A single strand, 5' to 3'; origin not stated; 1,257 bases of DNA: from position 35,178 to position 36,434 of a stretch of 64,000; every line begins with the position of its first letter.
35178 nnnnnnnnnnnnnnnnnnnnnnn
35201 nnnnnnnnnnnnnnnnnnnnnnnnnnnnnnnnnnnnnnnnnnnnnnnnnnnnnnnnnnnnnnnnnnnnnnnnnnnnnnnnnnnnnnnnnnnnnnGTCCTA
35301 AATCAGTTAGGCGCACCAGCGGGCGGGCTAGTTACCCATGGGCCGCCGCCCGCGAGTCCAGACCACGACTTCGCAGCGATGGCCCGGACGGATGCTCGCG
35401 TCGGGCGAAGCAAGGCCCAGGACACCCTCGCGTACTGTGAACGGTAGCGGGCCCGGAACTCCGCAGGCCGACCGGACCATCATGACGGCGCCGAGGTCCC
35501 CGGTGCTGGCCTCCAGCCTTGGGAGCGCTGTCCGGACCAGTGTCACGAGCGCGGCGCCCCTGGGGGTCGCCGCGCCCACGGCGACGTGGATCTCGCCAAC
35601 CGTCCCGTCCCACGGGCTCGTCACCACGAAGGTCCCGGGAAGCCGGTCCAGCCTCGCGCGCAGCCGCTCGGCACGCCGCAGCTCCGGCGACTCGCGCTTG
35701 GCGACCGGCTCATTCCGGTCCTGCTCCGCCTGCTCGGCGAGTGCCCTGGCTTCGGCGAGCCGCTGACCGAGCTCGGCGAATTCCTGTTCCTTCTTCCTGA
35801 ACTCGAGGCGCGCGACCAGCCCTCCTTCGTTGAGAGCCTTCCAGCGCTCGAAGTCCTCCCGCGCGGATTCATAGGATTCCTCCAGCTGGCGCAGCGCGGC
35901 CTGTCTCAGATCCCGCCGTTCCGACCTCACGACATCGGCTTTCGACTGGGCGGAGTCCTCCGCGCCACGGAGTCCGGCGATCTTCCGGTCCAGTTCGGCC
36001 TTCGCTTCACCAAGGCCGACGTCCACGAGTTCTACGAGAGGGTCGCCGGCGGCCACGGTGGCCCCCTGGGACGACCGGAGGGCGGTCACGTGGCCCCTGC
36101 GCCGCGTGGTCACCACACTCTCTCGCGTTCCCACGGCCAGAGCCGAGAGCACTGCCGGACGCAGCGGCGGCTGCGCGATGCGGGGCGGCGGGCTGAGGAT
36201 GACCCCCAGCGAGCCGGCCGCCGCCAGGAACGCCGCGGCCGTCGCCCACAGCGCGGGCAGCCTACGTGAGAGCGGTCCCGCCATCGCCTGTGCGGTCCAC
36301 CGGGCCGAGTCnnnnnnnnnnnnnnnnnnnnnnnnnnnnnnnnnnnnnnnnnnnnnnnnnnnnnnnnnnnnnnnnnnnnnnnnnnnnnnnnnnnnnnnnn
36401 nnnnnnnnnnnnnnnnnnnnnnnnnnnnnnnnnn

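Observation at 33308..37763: Tight UbiD-MFP-ABC NBD-GT21 glycosyltransferase operon: candidate glycolipid synthesis/export module lacking a canonical permease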

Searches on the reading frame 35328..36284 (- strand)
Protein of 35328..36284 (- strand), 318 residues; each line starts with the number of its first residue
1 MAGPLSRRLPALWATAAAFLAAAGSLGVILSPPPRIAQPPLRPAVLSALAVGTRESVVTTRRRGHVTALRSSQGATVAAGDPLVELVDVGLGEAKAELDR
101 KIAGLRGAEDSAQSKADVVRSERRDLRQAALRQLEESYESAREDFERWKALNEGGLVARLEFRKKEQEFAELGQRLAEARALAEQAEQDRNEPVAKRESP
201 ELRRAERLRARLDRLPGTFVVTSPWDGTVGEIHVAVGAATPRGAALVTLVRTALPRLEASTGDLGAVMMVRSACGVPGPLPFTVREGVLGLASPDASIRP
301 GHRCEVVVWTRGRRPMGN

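Call 3: search_protein_families(library=pfam, proteins=[window:35328-36284:-], max_evalue=0.01)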
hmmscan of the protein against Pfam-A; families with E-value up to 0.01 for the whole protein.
window:35328-36284:- (318 aa): 3 families
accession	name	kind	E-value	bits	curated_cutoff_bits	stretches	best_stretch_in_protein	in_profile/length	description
PF16576.10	HlyD_D23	-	7.9e-06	25.7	30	1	54-136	18-101/214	Barrel-sandwich domain of CusB or HlyD membrane-fusion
PF00364.28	Biotin_lipoyl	-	4.3e-05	23.7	22.1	0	57-86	44-73/73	Biotin-requiring enzyme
PF13437.12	HlyD_3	-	0.00061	20.9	22.2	0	220-253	1-34/106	HlyD family secretion protein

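Call 4: search_protein_families(library=ncbifam, proteins=[window:35328-36284:-], max_evalue=0.01)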
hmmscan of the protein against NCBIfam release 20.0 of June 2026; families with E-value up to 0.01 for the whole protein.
window:35328-36284:- (318 aa): 7 families
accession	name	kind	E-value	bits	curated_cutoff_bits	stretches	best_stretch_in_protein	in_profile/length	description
TIGR00998.1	8a0101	subfamily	1.7e-11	43.7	390.8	1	52-252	39-238/334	EmrA/EmrK family multidrug efflux transporter periplasmic adaptor subunit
TIGR01730.1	RND_mfp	subfamily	8.9e-09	34.7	94.9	0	48-114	19-89/322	efflux RND transporter periplasmic adaptor subunit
TIGR02971.1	heterocyst_DevB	subfamily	6e-06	25.9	129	1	91-243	64-229/327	ABC exporter membrane fusion protein, DevB family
TIGR03794.1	NHLM_micro_HlyD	equivalog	6.8e-06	25.2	156.2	1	109-249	148-284/421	NHLP bacteriocin system secretion protein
TIGR01843.1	type_I_hlyD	subfamily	1e-05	24.7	208.65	1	96-212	132-247/422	HlyD family type I secretion periplasmic adaptor subunit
TIGR00999.1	8a0102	subfamily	2.4e-05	23.6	319.3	1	119-252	18-126/271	CzcB/NccB family metal efflux transporter periplasmic adaptor subunit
NF002939.0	PRK03598.1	equivalog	0.0059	15.8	393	1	51-238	40-224/332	secretion protein HlyD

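Call 10: find_encoding_contigs(protein=window:35328-36284:-, flank=10000, max_places=6)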
Protein window:35328-36284:- (318 aa): 2 contigs read that carry it; 2 places shown.
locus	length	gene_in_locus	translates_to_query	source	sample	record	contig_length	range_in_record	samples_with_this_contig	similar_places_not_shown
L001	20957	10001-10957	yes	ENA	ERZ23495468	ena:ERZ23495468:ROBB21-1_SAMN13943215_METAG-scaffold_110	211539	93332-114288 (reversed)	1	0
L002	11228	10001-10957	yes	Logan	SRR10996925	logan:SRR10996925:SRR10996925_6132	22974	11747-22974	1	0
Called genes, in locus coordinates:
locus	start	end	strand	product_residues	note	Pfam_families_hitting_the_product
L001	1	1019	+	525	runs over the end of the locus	PF00890:FAD_binding_2, PF01266:DAO (weak), PF02910:Succ_DH_flav_C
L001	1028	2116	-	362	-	PF00266:Aminotran_5, PF00155:Aminotran_1_2 (faint), PF01212:Beta_elim_lyase (weak)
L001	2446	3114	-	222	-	PF06439:3keto-disac_hyd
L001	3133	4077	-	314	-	PF01565:FAD_binding_4, PF02873:MurB_C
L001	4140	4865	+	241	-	PF09365:DUF2461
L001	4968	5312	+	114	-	-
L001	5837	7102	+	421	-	PF02661:Fic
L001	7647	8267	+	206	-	-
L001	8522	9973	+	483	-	PF20695:UbiD_N, PF01977:UbiD, PF20696:UbiD_C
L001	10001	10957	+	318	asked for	PF25919:BSH_CusB (faint)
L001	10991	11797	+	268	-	PF00005:ABC_tran, PF13304:AAA_21 (faint)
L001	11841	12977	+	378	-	PF13506:Glyco_transf_21, PF00535:Glycos_transf_2 (weak), PF13641:Glyco_tranf_2_3, PF13632:Glyco_trans_2_3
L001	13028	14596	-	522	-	PF01642:MM_CoA_mutase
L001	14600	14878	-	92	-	-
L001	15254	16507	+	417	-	PF25919:BSH_CusB (weak), PF25973:BSH_CzcB (weak)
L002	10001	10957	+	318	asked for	PF25919:BSH_CusB (faint)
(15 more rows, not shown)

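Call 11: find_homologous_proteins(query=window:35328-36284:-, max_evalue=0.001)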
Query window:35328-36284:- (318 aa): 19 proteins with E <= 0.001 among 8000 candidates.
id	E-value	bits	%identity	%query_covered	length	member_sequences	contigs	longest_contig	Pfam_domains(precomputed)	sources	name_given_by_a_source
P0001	5.0e-196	668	100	100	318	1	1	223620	PF25919.1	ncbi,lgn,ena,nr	ncbi:MAG: hypothetical protein OXN97_21915 [Bryobacterales bacterium]|nr:hypothetical protein [Bryob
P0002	3.3e-194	662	99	100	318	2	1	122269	PF25919.1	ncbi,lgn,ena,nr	ncbi:MAG: hypothetical protein OXH99_06215 [Bryobacterales bacterium]|nr:hypothetical protein [Bryob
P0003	5.9e-185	632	95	100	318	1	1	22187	PF00364.29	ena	-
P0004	3.2e-184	629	95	100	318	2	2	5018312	PF00364.29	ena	-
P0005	1.4e-183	627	95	100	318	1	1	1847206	PF25919.1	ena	-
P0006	3.5e-183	626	94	100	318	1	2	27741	PF00364.29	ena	-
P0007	8.7e-178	608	91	100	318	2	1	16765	PF25919.1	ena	-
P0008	9.5e-177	605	91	100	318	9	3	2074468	PF25919.1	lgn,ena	-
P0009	6.4e-172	589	88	100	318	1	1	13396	PF25973.1,PF00364.29,PF25919.1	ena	-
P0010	5.0e-123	429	89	75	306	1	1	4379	PF25973.1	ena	-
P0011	3.2e-105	370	61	91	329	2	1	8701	PF25973.1,PF00364.29,PF25919.1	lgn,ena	-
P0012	8.4e-95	336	61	89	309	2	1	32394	PF25984.1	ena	-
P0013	1.2e-91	326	64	83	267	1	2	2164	PF25973.1,PF25919.1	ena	-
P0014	6.2e-91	323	57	95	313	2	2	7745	-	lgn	-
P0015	5.3e-88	314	55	89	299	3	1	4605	-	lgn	-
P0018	1.5e-62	230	49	84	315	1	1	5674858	-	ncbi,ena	-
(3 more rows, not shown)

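Call 12: find_encoding_contigs(protein=P0018, flank=10000, max_places=2)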
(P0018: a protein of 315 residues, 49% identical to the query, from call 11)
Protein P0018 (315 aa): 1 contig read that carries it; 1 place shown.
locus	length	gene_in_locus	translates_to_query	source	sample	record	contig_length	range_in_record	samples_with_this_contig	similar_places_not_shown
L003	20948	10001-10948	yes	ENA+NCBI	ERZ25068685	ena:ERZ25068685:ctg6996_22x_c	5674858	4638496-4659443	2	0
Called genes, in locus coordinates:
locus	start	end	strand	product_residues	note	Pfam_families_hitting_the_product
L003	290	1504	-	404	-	PF00155:Aminotran_1_2 (faint), PF00266:Aminotran_5, PF01212:Beta_elim_lyase (weak)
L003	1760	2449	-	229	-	-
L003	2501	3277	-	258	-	PF01209:Ubie_methyltran, PF13489:Methyltransf_23 (weak), PF08241:Methyltransf_11, PF08242:Methyltransf_12 (weak), PF13649:Methyltransf_25, PF13847:Methyltransf_31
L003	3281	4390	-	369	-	PF00465:Fe-ADH (weak), PF13685:Fe-ADH_2, PF01761:DHQ_synthase, PF24621:DHQS_C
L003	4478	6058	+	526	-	PF00890:FAD_binding_2, PF01266:DAO (faint), PF02910:Succ_DH_flav_C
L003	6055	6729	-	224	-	PF06439:3keto-disac_hyd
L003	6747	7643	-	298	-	PF01565:FAD_binding_4, PF02873:MurB_C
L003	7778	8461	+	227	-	PF09365:DUF2461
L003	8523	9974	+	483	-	PF20695:UbiD_N, PF01977:UbiD, PF20696:UbiD_C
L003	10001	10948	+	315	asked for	-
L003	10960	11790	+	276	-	PF00005:ABC_tran, PF13304:AAA_21 (faint)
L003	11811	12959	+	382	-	PF13506:Glyco_transf_21, PF00535:Glycos_transf_2, PF13641:Glyco_tranf_2_3, PF13632:Glyco_trans_2_3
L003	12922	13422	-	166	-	-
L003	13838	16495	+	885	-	PF01326:PPDK_N, PF00391:PEP-utilizers, PF02896:PEP-utilizers_C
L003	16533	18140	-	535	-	PF07498:Rho_N, PF07497:Rho_RNA_bind, PF00006:ATP-synt_ab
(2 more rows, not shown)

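Call 13: find_encoding_contigs(protein=P0012, flank=10000, max_places=2)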
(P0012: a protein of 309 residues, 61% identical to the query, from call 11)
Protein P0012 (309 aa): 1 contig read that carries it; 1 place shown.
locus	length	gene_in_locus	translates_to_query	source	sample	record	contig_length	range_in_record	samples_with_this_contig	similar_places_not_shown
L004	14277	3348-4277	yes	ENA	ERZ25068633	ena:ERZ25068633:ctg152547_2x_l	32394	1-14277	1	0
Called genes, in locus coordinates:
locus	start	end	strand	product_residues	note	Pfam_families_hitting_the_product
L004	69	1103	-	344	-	PF01565:FAD_binding_4, PF02873:MurB_C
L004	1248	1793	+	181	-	PF09365:DUF2461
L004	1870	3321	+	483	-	PF20695:UbiD_N, PF01977:UbiD, PF20696:UbiD_C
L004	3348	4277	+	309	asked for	PF25984:BSH_YknX (faint)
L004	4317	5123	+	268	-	PF00005:ABC_tran, PF13304:AAA_21 (faint)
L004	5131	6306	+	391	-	PF13506:Glyco_transf_21, PF00535:Glycos_transf_2 (weak), PF13641:Glyco_tranf_2_3, PF13632:Glyco_trans_2_3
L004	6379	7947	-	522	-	PF01642:MM_CoA_mutase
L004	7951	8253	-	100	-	-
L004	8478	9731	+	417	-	PF25919:BSH_CusB, PF25973:BSH_CzcB (weak), PF25989:YknX_C (faint)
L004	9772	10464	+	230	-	PF00005:ABC_tran, PF13304:AAA_21 (faint)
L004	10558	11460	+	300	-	PF02567:PhzC-PhzF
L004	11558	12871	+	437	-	PF02746:MR_MLE_N, PF13378:MR_MLE_C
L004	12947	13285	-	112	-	PF03091:CutA1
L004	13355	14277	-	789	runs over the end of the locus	PF13506:Glyco_transf_21 (weak), PF00535:Glycos_transf_2, PF13641:Glyco_tranf_2_3, PF13632:Glyco_trans_2_3, PF00534:Glycos_transf_1, PF13692:Glyco_trans_1_4, PF13524:Glyco_trans_1_2 (weak)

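Call 14: find_encoding_contigs(protein=P0011, flank=10000, max_places=2)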
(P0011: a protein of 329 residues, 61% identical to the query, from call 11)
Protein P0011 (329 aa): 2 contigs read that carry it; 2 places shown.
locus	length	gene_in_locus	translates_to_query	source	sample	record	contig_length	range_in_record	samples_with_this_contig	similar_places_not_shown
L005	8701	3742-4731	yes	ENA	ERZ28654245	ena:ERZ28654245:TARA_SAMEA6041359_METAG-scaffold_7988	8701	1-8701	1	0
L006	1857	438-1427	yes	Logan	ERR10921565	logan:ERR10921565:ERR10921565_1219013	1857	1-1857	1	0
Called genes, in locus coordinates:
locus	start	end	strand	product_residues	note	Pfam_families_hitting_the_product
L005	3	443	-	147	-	?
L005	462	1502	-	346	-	PF01565:FAD_binding_4, PF02873:MurB_C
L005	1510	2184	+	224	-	PF09365:DUF2461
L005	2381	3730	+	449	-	PF20695:UbiD_N, PF01977:UbiD, PF20696:UbiD_C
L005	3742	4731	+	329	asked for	PF00364:Biotin_lipoyl (faint), PF25919:BSH_CusB (weak), PF25973:BSH_CzcB (weak)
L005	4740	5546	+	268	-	PF00005:ABC_tran, PF13304:AAA_21 (faint)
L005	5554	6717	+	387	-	PF13506:Glyco_transf_21, PF13641:Glyco_tranf_2_3, PF13632:Glyco_trans_2_3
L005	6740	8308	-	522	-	PF01642:MM_CoA_mutase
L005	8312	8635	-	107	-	-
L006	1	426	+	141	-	?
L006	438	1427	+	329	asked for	PF00364:Biotin_lipoyl (faint), PF25919:BSH_CusB (weak), PF25973:BSH_CzcB (weak)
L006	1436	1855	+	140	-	?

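Call 36: predict_structure(alignment_id=A2)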
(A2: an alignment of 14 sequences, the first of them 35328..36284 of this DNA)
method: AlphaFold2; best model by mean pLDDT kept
length: 318 residues; sequences in the alignment: 14
mean_pLDDT: 82.8   pTM: 0.50
mean pLDDT of the five models: 82.8, 82.0, 78.4, 77.8, 72.1
residues with pLDDT >= 90: 173; 70-90: 88; 50-70: 24; < 50: 33
segments of 3 or more residues with pLDDT < 50: 1-30, 316-318
pLDDT, mean of each block of 10 residues (from residue 1): 38 40 39 59 89 84 95 94 96 96 93 84 88 94 94 89 94 94 82 71 96 94 92 94 93 79 86 86 90 76 89 56
secondary structure, 60 per line:
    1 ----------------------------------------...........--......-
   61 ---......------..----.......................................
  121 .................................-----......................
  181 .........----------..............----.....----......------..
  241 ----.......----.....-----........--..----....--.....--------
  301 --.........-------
elements in order: E41-51 E54-59 E64-69 E82-88 H89-153 H159-189 H200-213 E218-222 E227-232 E245-251 E256-260 E266-273 E282-285 E288-292 E303-311

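Call 39: fold_search(model_id=the predicted structure, library=pdb)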
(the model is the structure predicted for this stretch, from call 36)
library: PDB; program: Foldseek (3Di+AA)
matches with E <= 10: 446; with E <= 0.001: 65
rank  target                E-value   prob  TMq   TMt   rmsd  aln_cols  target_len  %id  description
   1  4tko                  1.9e-12  1.00  0.33  0.32  13.5       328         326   18  Structure of the periplasmic adaptor protein EmrA (released 2014-07-09)
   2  3lnn_B                1.7e-11  1.00  0.38  0.46  20.5       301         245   18  Crystal structure of ZneB from Cupriavidus metallidurans (released 2010-06-30)
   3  8zal_A                3.7e-11  1.00  0.36  0.34  14.2       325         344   16  EmrAB-TolC MFS-type tripartite multidrug efflux pump EA (released 2025-04-30)
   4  3fpp_B                5.2e-11  1.00  0.36  0.42  19.5       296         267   14  Crystal structure of E.coli MacA (released 2009-04-28)
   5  8zar_C                6.9e-11  1.00  0.36  0.34  13.5       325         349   15  EmrAB-TolC MFS-type tripartite multidrug efflux pump FA (released 2025-04-30)
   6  3fpp_A                1.0e-10  1.00  0.33  0.39  20.1       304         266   13  Crystal structure of E.coli MacA (released 2009-04-28)
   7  8zar_B                1.8e-10  1.00  0.35  0.32  14.8       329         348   16  EmrAB-TolC MFS-type tripartite multidrug efflux pump FA (released 2025-04-30)
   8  3lnn_A                1.9e-10  1.00  0.37  0.35  20.6       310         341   18  Crystal structure of ZneB from Cupriavidus metallidurans (released 2010-06-30)
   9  4l8j                  2.3e-10  1.00  0.33  0.33  25.1       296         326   14  Crystal structure of a Putative efflux transporter (BACEGG_01895) from Bacteroides eggerthii DSM 20697 at 2.06 A resolut (released 2013-07-03)
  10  9qgy_G                2.5e-10  1.00  0.35  0.33  19.8       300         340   14  Structure of the YbjP lipoprotein bound to the MacAB-TolC tripartite efflux pump (released 2026-03-25)
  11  8zal_B                2.8e-10  1.00  0.35  0.33  14.8       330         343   16  EmrAB-TolC MFS-type tripartite multidrug efflux pump EA (released 2025-04-30)
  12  1vf7_C                3.3e-10  1.00  0.33  0.41  23.9       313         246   14  Crystal structure of the membrane fusion protein, MexA of the multidrug transporter (released 2004-05-25)
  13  1vf7_E                4.0e-10  1.00  0.32  0.39  24.0       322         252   15  Crystal structure of the membrane fusion protein, MexA of the multidrug transporter (released 2004-05-25)
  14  2f1m_B                7.1e-10  1.00  0.31  0.42  23.6       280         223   15  Conformational flexibility in the multidrug efflux system protein AcrA (released 2006-03-21)
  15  5nik_D                8.9e-10  1.00  0.37  0.35  19.4       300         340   13  Structure of the MacAB-TolC ABC-type tripartite multidrug efflux pump (released 2017-05-24)
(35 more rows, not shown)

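Call 74: search_protein_representatives(alignment_id=A2)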
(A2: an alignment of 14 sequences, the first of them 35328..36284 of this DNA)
Query: 14 sequences, 312 profile positions. Proteins with E-value up to 0.001 (for the whole library): 1525; up to 1e-10: 37; up to 1e-30: 21. The best 150 are listed.
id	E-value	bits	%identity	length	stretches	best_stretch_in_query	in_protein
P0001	7.2e-156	534.5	-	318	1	3-310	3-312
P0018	2.7e-127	440.6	-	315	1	1-312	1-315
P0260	1.1e-93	330.1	-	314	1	4-310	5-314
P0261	7.6e-93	327.4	-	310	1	1-310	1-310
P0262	1.4e-91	323.3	-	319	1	4-310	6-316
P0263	1.4e-89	316.7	-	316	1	13-305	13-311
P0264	4.6e-85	301.9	-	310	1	4-310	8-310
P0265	6.9e-84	298.0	-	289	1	18-307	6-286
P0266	9.6e-80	284.4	-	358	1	80-310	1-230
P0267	1.2e-79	284.1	-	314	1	9-310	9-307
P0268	1.2e-79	284.1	-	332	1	26-310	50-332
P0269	6.7e-77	275.1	-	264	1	47-306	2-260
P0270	3.2e-75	269.5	-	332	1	18-309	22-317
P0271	3.7e-71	256.2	-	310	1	5-310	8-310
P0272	1.5e-63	231.2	-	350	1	5-243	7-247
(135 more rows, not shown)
